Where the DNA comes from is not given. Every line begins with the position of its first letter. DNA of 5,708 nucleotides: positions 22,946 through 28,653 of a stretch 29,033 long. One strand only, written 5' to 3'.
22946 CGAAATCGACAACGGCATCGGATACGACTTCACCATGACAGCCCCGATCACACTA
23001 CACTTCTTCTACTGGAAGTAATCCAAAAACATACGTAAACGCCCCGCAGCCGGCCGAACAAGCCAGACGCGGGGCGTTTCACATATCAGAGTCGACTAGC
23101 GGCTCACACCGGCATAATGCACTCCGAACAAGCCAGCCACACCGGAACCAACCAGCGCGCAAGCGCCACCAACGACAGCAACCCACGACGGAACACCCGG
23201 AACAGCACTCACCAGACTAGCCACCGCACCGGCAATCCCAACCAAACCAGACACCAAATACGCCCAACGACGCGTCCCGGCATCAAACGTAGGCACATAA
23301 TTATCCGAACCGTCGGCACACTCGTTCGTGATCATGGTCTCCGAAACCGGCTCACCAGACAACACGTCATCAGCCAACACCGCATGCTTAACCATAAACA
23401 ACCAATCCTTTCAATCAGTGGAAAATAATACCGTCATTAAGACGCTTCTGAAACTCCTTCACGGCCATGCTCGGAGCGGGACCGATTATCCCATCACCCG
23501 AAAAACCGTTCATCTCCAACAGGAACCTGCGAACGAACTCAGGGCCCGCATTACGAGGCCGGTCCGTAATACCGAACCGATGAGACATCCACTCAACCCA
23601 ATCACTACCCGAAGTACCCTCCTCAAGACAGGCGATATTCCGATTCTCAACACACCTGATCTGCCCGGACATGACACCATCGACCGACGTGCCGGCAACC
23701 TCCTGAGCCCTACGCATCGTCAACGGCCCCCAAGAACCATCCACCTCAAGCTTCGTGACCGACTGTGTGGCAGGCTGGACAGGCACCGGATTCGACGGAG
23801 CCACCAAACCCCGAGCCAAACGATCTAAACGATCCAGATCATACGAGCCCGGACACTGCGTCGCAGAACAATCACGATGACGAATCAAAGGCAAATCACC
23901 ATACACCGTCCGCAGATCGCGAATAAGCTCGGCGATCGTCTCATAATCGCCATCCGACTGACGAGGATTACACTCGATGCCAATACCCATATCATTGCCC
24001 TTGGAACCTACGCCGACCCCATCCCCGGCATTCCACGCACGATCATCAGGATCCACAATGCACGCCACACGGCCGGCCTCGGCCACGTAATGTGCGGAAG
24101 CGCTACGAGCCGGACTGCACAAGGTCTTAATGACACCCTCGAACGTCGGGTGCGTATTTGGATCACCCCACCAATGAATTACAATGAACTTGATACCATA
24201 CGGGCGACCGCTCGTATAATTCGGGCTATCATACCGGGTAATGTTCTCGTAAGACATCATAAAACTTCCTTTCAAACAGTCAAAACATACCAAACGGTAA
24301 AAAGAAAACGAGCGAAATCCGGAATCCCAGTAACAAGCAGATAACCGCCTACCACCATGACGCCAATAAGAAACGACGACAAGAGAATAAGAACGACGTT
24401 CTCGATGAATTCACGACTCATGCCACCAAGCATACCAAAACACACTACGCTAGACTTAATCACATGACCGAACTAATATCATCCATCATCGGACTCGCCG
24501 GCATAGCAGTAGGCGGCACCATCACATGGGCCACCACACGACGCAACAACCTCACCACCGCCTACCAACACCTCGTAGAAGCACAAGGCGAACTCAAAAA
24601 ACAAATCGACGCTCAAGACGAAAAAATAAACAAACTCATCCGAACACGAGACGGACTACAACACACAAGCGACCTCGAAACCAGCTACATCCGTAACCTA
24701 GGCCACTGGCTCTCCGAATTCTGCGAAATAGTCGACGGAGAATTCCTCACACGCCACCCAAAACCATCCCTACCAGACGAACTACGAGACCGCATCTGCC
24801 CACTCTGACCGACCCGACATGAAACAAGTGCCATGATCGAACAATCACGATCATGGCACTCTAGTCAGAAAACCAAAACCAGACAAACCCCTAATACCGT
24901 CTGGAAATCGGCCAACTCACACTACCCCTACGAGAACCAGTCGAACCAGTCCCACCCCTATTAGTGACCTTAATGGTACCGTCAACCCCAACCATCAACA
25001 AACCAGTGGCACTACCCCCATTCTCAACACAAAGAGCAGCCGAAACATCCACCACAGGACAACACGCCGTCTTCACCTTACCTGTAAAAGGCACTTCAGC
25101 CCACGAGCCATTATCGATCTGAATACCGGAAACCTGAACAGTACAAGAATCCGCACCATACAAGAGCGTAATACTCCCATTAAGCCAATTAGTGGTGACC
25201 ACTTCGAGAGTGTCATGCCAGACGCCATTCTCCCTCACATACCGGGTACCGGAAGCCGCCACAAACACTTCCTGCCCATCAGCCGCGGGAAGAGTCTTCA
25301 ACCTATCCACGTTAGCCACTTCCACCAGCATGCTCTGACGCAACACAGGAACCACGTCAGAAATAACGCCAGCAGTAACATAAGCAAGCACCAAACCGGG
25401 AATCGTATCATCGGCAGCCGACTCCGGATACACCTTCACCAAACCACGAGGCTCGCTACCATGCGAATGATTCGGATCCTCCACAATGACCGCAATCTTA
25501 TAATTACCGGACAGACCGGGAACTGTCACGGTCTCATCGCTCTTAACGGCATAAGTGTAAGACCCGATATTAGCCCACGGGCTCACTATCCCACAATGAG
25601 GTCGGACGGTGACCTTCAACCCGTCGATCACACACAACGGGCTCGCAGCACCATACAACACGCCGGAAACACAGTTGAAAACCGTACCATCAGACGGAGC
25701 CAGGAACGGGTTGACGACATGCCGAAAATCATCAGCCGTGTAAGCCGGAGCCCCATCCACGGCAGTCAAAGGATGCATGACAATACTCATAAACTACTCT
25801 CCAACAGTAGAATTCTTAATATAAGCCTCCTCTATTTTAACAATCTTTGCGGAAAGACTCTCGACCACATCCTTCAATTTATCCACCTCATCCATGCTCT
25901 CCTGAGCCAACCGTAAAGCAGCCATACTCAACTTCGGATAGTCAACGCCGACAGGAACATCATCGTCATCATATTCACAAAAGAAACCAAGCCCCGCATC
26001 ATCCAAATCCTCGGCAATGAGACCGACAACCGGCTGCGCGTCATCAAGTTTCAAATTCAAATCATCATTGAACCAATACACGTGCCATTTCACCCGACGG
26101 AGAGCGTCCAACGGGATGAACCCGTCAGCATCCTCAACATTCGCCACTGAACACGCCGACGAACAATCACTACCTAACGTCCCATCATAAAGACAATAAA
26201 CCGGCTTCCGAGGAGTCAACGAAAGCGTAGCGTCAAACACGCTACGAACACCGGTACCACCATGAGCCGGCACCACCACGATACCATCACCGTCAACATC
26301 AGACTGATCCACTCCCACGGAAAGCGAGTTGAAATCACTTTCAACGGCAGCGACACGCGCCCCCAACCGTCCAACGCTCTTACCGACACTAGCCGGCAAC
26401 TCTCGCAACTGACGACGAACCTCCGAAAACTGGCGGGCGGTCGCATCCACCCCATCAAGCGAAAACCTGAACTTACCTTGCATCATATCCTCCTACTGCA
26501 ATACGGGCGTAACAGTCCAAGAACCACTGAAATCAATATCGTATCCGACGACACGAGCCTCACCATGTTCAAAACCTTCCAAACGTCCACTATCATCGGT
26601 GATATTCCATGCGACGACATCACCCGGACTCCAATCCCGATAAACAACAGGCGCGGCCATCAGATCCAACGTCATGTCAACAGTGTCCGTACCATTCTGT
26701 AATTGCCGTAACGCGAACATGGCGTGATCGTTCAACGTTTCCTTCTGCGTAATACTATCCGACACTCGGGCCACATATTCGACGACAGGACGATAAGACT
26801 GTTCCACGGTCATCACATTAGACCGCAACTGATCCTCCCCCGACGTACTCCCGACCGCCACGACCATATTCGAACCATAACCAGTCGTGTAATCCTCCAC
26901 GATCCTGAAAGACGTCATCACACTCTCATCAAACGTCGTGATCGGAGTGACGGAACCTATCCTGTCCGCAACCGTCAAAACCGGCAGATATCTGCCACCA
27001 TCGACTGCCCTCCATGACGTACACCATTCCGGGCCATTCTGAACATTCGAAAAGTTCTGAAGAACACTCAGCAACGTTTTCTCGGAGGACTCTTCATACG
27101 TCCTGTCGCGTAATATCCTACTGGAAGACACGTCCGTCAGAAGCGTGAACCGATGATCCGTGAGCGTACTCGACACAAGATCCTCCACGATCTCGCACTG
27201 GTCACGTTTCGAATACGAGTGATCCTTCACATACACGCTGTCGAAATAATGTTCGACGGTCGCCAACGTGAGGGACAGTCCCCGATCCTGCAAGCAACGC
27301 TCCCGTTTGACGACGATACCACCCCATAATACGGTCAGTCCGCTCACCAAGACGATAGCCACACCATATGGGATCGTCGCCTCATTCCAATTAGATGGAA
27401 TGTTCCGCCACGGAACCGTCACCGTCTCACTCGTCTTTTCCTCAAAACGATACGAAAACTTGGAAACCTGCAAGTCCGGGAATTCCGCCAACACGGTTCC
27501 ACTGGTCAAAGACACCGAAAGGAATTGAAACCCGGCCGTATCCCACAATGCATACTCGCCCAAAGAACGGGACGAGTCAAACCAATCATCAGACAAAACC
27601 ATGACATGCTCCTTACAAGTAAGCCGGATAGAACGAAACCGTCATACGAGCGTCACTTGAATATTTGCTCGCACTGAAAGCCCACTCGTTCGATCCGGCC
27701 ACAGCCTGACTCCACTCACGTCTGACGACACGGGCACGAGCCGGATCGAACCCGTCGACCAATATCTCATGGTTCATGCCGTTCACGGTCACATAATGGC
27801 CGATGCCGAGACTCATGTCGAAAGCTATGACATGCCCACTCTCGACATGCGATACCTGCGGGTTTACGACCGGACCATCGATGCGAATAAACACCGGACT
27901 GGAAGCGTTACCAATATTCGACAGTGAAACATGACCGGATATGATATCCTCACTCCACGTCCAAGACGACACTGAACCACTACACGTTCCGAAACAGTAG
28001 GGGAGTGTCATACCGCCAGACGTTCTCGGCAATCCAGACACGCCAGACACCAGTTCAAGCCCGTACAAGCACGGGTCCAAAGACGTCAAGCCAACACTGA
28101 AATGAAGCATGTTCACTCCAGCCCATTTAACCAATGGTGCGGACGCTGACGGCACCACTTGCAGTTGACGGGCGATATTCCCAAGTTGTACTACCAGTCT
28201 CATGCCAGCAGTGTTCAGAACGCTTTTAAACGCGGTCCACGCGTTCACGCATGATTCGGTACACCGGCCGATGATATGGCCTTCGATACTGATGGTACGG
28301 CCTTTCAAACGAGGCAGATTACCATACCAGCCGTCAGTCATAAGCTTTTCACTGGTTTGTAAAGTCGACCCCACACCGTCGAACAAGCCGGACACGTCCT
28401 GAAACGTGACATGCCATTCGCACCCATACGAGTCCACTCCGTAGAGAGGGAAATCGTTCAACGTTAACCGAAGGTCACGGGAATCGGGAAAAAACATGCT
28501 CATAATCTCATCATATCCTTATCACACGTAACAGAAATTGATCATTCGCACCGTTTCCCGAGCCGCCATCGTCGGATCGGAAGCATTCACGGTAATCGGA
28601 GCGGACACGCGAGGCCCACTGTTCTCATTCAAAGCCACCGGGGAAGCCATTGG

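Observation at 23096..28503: Tail-tip and lysis genes use mirror-image codons relative to the other genes on the same strand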

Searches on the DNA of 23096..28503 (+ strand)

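Call 68: search_dna_similar(query=window:23096-28503:+, collection=phages, mode=distant, max_rows=10)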
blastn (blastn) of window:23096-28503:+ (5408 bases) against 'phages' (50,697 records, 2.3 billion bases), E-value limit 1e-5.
Records with a match: 39; places in all: 39; records where one place covers at least 80% of the query: 0.
Best place of each record, by identity: 60-80% 39.
By first word of the organism name: Arthrobacter 39.
By host as written in the record: Arthrobacter sp. ATCC 21022 39.
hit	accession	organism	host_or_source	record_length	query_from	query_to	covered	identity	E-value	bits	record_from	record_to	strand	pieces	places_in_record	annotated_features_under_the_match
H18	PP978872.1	Arthrobacter phage Sourignavong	Arthrobacter sp. ATCC 21022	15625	795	997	4%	72.4%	4e-21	111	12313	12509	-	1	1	18: endolysin N-acetylmuramoyl-L-alanine amidase domain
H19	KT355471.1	Arthrobacter phage Decurro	Arthrobacter sp. ATCC 21022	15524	795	997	4%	71.9%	2e-19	106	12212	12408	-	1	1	endolysin, N-acetylmuramoyl-L-alanine amidase domain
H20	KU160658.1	Arthrobacter phage Muttlie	Arthrobacter sp. ATCC 21022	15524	795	997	4%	71.9%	2e-19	106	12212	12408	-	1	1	17: endolysin, N-acetylmuramoyl-L-alanine amidase domain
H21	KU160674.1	Arthrobacter phage Yank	Arthrobacter sp. ATCC 21022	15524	795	997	4%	71.9%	2e-19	106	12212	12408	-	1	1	17: endolysin, N-acetylmuramoyl-L-alanine amidase domain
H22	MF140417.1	Arthrobacter phage Link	Arthrobacter sp. ATCC 21022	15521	795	997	4%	71.9%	2e-19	106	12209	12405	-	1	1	17: endolysin, N-acetylmuramoyl-L-alanine amidase domain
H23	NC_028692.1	Arthrobacter phage Decurro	Arthrobacter sp. ATCC 21022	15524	795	997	4%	71.9%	2e-19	106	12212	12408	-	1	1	amidase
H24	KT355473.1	Arthrobacter phage Jessica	Arthrobacter sp. ATCC 21022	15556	795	997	4%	71.4%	2e-18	102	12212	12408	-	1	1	endolysin, N-acetylmuramoyl-L-alanine amidase domain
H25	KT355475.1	Arthrobacter phage Sandman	Arthrobacter sp. ATCC 21022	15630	795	997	4%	71.4%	2e-18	102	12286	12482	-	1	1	endolysin, N-acetylmuramoyl-L-alanine amidase domain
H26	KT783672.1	Arthrobacter phage TymAbreu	Arthrobacter sp. ATCC 21022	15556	795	997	4%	71.4%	2e-18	102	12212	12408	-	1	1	endolysin, N-acetylmuramoyl-L-alanine amidase domain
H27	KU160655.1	Arthrobacter phage Maggie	Arthrobacter sp. ATCC 21022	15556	795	997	4%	71.4%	2e-18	102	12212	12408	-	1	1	17: endolysin, N-acetylmuramoyl-L-alanine amidase domain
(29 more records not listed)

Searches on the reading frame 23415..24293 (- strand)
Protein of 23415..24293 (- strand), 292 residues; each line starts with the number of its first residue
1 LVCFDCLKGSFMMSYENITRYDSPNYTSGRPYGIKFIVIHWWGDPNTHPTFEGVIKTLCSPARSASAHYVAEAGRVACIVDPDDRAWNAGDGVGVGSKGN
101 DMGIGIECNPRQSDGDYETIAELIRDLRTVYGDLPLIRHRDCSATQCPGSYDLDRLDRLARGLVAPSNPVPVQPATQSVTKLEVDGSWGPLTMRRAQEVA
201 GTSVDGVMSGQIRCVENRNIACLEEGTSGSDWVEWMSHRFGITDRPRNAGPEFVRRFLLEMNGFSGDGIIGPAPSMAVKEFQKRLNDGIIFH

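Call 20: search_dna_similar(query=window:23415-24293:-, collection=phages, mode=protein, max_rows=15)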
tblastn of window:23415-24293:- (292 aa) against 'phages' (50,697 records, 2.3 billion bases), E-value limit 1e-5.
Records with a match: 257; places in all: 257; records where one place covers at least 80% of the query: 3.
Best place of each record, by identity: <60% 257.
By first word of the organism name: Arthrobacter 211; Brevibacterium 32; Aeribacillus 2; Propionibacterium 2; Rothia 2; Glutamicibacter 2; Anoxybacillus 2; Bacteriophage 1; TM7 1; Caudovirus 1; and 1 more.
By host as written in the record: Arthrobacter sp. ATCC 21022 160; Brevibacterium aurantiacum SMQ-1335 32; Arthrobacter globiformis B-2979 23; Arthrobacter sp. (ATCC 21022) 7; Arthrobacter globiformis NRRL B-2979 5; Arthrobacter globiformis NRRL B-2979 SEA 5; Arthrobacter atrocyaneus NRRL B-2883 4; Aeribacillus pallidus 2; and 13 more.
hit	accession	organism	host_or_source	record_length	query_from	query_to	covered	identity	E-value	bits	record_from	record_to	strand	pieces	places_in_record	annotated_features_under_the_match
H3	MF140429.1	Arthrobacter phage Swenson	Arthrobacter sp. ATCC 21022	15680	4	151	51%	54.1%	6e-43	162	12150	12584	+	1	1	17: endolysin, N-acetylmuramoyl-L-alanine amidase domain | 16: endolysin, L-Ala-D-Glu peptidase domain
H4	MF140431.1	Arthrobacter phage Taj14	Arthrobacter sp. ATCC 21022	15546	4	151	51%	54.1%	7e-43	162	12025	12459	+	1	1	17: endolysin, N-acetylmuramoyl-L-alanine amidase domain | 16: endolysin, L-Ala-D-Glu peptidase domain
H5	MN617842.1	Arthrobacter phage Saphira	Arthrobacter sp. ATCC 21022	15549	4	151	51%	54.1%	7e-43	162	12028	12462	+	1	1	18: endolysin, N-acetylmuramoyl-L-alanine amidase domain | 17: endolysin, L-Ala-D-Glu peptidase domain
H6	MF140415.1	Arthrobacter phage KylieMac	Arthrobacter sp. ATCC 21022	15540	4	151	51%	54.1%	7e-43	162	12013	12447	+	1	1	18: endolysin, N-acetylmuramoyl-L-alanine amidase domain | 17: endolysin, L-Ala-D-Glu peptidase domain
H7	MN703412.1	Arthrobacter phage Giantsbane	Arthrobacter globiformis B-2979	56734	20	245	77%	35.4%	1e-22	103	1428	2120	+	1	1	3: lysin A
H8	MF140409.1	Arthrobacter phage Elkhorn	Arthrobacter sp. ATCC 21022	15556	13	151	48%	56.8%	7e-43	162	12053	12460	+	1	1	17: endolysin, N-acetylmuramoyl-L-alanine amidase domain | 16: endolysin, L-Ala-D-Glu peptidase domain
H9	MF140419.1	Arthrobacter phage Lore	Arthrobacter sp. ATCC 21022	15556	13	151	48%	56.8%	7e-43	162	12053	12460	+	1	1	17: endolysin, N-acetylmuramoyl-L-alanine amidase domain | 16: endolysin, L-Ala-D-Glu peptidase domain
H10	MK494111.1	Arthrobacter phage StewieGriff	Arthrobacter sp. ATCC 21022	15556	13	151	48%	56.8%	7e-43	162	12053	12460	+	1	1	17: endolysin, N-acetylmuramoyl-L-alanine amidase domain | 16: endolysin, L-Ala-D-Glu peptidase domain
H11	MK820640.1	Arthrobacter phage Laila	Arthrobacter sp. ATCC 21022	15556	13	151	48%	56.8%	7e-43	162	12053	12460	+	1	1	19: endolysin, N-acetylmuramoyl-L-alanine amidase domain | 18: endolysin, L-Ala-D-Glu peptidase domain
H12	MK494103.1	Arthrobacter phage Blair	Arthrobacter sp. ATCC 21022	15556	13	151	48%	56.8%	8e-43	162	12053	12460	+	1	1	17: endolysin, N-acetylmuramoyl-L-alanine amidase domain | 16: endolysin, L-Ala-D-Glu peptidase domain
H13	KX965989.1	Aeribacillus phage AP45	Aeribacillus pallidus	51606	33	288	88%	30.1%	2e-11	71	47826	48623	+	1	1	N-acetylmuramoyl-L-alanine amidase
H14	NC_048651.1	Aeribacillus phage AP45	Aeribacillus pallidus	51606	33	288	88%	30.1%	2e-11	71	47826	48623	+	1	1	endolysin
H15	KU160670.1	Arthrobacter phage Toulouse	Arthrobacter sp. ATCC 21022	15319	12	151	48%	52.9%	4e-38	148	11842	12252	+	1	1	16: endolysin, N-acetylmuramoyl-L-alanine amidase domain | 15: endolysin, L-Ala-D-Glu peptidase domain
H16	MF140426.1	Arthrobacter phage Seume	Arthrobacter sp. ATCC 21022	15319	12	151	48%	52.9%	4e-38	148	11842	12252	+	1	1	17: endolysin, N-acetylmuramoyl-L-alanine amidase domain | 16: endolysin, L-Ala-D-Glu peptidase domain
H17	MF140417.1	Arthrobacter phage Link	Arthrobacter sp. ATCC 21022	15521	12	151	48%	52.9%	4e-38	148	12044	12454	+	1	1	17: endolysin, N-acetylmuramoyl-L-alanine amidase domain | 16: endolysin, L-Ala-D-Glu peptidase domain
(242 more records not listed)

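Call 31: search_protein_families(library=pfam, proteins=[window:23415-24293:-], max_evalue=0.01)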
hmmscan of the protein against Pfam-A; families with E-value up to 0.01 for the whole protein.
window:23415-24293:- (292 aa): 2 families
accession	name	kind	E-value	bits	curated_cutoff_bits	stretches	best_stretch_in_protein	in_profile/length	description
PF01510.30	Amidase_2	-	1.6e-14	54.8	26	1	34-149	5-130/131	N-acetylmuramoyl-L-alanine amidase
PF01471.23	PG_binding_1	-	0.00061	20.4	23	0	265-285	21-41/57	Putative peptidoglycan binding domain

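Call 32: search_protein_families(library=phrogs, proteins=[window:23415-24293:-], max_evalue=0.001)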
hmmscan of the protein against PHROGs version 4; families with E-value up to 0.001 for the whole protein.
window:23415-24293:- (292 aa): 13 families
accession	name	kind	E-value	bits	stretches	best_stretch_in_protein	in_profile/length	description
phrog_4018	-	lysis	4.8e-58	198.1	1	21-174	9-165/285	amidase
phrog_14048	-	lysis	8.6e-25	89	1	13-152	9-156/305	endolysin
phrog_7470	-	lysis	1.5e-24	87.7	1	35-167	364-498/532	amidase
phrog_7698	-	lysis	3.5e-24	87.2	1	18-188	9-180/316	endolysin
phrog_1794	-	lysis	2.6e-15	57.7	1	12-151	27-182/336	amidase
phrog_9611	-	lysis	4e-15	57.1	1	33-150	22-150/246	endolysin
phrog_1493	-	lysis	2e-14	54.6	1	12-170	7-178/394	endolysin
phrog_833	-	lysis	1.7e-12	48.6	1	20-151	16-151/294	endolysin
phrog_19265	-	unknown function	3.8e-11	44.2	1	21-158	10-151/293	-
phrog_670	-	lysis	3.3e-09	37.2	1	8-149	86-234/596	endolysin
phrog_2338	-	lysis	1.3e-06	29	1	60-152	52-151/346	endolysin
phrog_3088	-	lysis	9e-05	23.3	1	55-119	42-105/248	amidase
phrog_23582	-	unknown function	0.0001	22.5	1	169-235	258-323/565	-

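Call 39: find_related_loci(query=window:23415-24293:-, collection=genome_contigs, flank=3000)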
Query window:23415-24293:- (292 aa) in genome_contigs; peptide patterns used: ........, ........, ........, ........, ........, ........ (x = any residue, [..] = any of these).
32 stretches matched a pattern, but none encodes a relative of the query by tblastn (E <= 1e-3).

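Call 40: find_homologous_proteins(query=window:23415-24293:-, max_evalue=1e-10)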
Query window:23415-24293:- (292 aa): 657 proteins with E <= 1e-10 among 2669 candidates; the best 120 are listed.
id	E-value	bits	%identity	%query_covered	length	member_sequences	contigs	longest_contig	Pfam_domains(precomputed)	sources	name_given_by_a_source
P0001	2.7e-185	633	95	96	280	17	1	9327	PF01510.31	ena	-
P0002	3.5e-182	623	93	96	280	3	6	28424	PF01510.31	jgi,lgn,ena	jgi:hypothetical protein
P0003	6.7e-181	618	94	96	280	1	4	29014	PF01510.31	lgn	-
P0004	7.1e-181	618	93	96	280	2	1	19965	PF01510.31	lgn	-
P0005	1.3e-180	617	93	96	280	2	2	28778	PF01510.31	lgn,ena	-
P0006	3.6e-180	616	92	96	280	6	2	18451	PF01510.31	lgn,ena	-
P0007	2.5e-179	613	91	96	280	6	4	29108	PF01510.31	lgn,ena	-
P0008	7.5e-175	598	89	96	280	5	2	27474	PF01510.31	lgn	-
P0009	7.9e-171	585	88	96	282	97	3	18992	PF01510.31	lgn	-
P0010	1.2e-169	581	87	96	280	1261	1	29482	PF01510.31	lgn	-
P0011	2.7e-169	580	88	96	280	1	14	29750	PF01510.31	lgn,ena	-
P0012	1.2e-168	578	88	96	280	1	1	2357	PF01510.31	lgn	-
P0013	1.2e-167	575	87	96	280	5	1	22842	PF01510.31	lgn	-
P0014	1.6e-167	574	86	96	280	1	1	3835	PF01510.31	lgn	-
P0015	3.7e-167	573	87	96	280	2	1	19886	PF01510.31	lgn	-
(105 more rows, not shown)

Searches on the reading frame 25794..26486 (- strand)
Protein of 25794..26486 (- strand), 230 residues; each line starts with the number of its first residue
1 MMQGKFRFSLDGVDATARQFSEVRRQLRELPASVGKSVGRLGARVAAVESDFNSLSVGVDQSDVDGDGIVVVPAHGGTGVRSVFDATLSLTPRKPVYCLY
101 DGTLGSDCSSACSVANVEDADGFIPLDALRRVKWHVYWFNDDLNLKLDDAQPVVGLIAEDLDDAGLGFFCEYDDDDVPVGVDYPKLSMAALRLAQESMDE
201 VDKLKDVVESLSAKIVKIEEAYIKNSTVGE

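Call 31: search_protein_families(library=pfam, proteins=[window:25794-26486:-], max_evalue=0.01)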
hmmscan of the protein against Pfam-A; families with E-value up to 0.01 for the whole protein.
window:25794-26486:- (230 aa): 0 families

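Call 32: search_protein_families(library=phrogs, proteins=[window:25794-26486:-], max_evalue=0.001)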
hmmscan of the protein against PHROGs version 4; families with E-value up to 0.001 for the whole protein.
window:25794-26486:- (230 aa): 2 families
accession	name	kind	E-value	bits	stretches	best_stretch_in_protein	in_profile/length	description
phrog_1330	-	tail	1.3e-07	30.9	1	152-219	1290-1358/1361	tail protein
phrog_5231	-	unknown function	3.6e-05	23.4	1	96-177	495-575/618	-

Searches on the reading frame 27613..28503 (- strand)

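Call 31: search_protein_families(library=pfam, proteins=[window:27613-28503:-], max_evalue=0.01)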
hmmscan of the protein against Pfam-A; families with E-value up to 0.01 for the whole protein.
window:27613-28503:- (296 aa): 1 family
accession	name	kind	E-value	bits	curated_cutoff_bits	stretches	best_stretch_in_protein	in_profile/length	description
PF22768.1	SPP1_Dit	-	0.00052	20.6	25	1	201-295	5-97/97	Siphovirus-type tail component, C-terminal domain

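Call 32: search_protein_families(library=phrogs, proteins=[window:27613-28503:-], max_evalue=0.001)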
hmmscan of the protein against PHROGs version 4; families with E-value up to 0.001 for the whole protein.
window:27613-28503:- (296 aa): 3 families
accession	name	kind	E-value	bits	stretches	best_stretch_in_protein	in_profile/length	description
phrog_5577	-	tail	3.9e-21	76.7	1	25-296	27-295/295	minor tail protein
phrog_5360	-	tail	8.6e-14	52.5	1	67-295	65-291/292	minor tail protein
phrog_33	-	tail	8.8e-08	32.6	1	65-295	86-277/651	distal tail protein Dit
